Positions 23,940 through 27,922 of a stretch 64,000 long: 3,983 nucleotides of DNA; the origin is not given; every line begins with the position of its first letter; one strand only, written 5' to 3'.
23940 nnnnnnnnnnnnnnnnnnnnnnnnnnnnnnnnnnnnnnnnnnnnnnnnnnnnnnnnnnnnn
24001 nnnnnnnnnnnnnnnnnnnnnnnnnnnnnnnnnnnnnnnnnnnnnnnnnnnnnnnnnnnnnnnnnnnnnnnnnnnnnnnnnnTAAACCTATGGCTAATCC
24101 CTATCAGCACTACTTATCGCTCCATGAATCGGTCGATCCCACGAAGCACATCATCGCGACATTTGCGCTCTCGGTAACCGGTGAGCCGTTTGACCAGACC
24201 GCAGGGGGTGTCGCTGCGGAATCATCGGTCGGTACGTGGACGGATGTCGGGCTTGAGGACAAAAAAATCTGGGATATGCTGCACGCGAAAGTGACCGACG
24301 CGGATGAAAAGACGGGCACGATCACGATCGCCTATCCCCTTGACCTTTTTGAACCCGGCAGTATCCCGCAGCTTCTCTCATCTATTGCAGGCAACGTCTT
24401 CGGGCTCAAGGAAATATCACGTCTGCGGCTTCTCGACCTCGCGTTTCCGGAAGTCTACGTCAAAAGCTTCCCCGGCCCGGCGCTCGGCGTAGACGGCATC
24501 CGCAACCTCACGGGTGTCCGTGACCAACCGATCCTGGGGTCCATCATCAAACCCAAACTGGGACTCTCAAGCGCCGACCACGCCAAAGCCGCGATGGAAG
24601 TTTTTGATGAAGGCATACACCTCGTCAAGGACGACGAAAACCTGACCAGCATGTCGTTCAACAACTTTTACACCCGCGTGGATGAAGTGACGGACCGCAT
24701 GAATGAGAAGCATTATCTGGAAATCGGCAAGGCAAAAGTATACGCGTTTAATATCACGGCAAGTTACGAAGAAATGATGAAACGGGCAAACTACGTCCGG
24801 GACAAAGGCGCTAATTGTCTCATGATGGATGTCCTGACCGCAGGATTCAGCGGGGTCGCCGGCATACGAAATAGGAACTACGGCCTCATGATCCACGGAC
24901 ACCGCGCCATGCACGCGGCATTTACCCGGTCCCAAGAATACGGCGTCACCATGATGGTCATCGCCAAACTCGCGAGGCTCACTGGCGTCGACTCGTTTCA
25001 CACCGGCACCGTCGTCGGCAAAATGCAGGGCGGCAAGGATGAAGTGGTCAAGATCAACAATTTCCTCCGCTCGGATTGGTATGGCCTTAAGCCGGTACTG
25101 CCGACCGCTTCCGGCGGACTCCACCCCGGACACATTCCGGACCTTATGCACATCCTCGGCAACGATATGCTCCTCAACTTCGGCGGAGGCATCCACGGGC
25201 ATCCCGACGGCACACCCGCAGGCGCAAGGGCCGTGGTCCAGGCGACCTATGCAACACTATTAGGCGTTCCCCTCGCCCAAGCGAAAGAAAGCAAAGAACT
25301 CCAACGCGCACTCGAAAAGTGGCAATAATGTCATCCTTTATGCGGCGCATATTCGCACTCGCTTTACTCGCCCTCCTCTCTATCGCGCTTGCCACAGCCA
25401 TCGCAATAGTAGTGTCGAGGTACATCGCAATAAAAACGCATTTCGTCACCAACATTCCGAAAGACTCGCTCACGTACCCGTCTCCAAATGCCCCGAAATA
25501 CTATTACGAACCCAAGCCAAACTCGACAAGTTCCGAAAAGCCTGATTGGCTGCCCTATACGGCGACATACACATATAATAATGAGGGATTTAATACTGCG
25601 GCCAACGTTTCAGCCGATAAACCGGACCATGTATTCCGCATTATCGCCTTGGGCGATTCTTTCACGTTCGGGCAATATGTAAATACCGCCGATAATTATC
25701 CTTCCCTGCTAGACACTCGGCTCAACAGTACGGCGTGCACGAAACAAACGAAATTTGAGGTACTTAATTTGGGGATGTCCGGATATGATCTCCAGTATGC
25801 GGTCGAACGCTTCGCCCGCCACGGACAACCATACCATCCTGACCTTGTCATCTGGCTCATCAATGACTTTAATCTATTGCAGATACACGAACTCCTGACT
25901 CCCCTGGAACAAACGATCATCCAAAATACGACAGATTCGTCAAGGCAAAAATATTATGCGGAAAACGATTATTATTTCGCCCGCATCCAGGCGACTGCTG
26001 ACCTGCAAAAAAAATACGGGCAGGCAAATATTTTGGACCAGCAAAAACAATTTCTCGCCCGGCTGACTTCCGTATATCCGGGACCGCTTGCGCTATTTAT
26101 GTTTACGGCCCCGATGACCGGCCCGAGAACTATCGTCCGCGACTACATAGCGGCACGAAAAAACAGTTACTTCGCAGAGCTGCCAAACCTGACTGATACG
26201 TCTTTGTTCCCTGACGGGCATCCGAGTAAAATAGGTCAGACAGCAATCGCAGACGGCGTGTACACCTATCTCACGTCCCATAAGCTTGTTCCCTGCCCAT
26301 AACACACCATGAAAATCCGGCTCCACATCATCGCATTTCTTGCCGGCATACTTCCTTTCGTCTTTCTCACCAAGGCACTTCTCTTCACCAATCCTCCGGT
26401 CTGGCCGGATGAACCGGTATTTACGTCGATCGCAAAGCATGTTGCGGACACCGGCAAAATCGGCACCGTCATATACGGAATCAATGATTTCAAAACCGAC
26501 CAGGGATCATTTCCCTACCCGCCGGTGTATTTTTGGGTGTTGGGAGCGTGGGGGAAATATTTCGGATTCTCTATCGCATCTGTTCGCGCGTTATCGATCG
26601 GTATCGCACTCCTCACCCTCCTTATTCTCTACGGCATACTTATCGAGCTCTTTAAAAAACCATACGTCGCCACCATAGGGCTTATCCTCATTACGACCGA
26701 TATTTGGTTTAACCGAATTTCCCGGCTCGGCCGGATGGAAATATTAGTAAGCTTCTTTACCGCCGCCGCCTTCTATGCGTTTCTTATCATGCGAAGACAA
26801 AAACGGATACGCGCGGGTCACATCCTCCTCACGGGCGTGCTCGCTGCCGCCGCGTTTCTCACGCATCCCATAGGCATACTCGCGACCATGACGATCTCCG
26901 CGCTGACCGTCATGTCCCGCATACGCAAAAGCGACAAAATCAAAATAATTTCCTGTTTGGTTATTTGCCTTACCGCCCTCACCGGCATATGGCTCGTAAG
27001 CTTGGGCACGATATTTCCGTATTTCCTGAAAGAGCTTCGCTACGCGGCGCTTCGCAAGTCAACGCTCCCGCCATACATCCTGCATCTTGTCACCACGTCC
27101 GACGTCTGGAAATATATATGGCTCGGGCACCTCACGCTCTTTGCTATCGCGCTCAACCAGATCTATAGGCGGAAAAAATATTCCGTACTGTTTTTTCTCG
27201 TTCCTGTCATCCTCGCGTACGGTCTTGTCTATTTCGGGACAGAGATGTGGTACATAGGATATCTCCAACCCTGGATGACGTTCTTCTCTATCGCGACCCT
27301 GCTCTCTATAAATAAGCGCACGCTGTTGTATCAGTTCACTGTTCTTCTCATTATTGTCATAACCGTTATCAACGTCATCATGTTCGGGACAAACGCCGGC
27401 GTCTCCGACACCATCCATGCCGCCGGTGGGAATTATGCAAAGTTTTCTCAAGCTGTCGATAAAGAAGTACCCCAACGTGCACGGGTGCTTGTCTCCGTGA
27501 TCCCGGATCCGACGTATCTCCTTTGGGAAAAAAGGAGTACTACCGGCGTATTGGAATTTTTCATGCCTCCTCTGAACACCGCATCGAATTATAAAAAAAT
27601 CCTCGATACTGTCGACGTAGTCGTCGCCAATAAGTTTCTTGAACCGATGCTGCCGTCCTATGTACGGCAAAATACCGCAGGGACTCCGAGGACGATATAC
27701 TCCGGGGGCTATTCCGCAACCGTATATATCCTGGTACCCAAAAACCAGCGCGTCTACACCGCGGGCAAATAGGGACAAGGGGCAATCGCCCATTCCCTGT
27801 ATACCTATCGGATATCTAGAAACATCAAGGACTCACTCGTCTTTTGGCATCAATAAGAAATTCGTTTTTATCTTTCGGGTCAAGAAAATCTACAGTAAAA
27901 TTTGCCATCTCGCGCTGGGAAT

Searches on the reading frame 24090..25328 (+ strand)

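Call 85: search_protein_families(library=pfam, proteins=[window:24090-25328:+], max_evalue=0.00001)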
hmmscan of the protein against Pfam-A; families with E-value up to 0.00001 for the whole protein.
window:24090-25328:+ (412 aa): 2 families
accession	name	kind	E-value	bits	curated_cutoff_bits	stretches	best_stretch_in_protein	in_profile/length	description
PF00016.26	RuBisCO_large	-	1.5e-76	258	30.1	1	138-411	6-299/299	Ribulose bisphosphate carboxylase large chain, catalytic domain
PF02788.21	RuBisCO_large_N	-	1.7e-30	106.1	20.7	1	18-123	11-120/120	Ribulose bisphosphate carboxylase large chain, N-terminal domain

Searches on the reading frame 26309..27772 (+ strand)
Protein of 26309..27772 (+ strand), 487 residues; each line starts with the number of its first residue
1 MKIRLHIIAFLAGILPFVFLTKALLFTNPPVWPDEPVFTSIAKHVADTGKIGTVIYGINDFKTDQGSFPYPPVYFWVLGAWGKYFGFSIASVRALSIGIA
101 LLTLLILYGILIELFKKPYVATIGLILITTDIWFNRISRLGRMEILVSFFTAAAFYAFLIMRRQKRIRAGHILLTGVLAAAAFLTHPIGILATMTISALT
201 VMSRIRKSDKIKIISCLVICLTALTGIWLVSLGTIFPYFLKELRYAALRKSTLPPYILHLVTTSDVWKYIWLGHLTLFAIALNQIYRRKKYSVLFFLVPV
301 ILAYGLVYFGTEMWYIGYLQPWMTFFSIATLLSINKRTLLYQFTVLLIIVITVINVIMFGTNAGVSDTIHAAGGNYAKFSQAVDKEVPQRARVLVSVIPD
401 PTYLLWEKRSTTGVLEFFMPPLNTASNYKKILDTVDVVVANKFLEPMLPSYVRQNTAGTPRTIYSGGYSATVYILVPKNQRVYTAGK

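Call 85: search_protein_families(library=pfam, proteins=[window:26309-27772:+], max_evalue=0.00001)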
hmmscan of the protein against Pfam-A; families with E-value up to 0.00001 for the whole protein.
window:26309-27772:+ (487 aa): 2 families
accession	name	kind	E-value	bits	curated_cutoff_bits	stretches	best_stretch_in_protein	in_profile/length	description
PF13231.12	PMT_2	-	2.4e-11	44.5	26.1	1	71-227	3-159/160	Dolichyl-phosphate-mannose-protein mannosyltransferase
PF02366.24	PMT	-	6.5e-06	26.3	22.7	1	68-211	60-208/245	Dolichyl-phosphate-mannose-protein mannosyltransferase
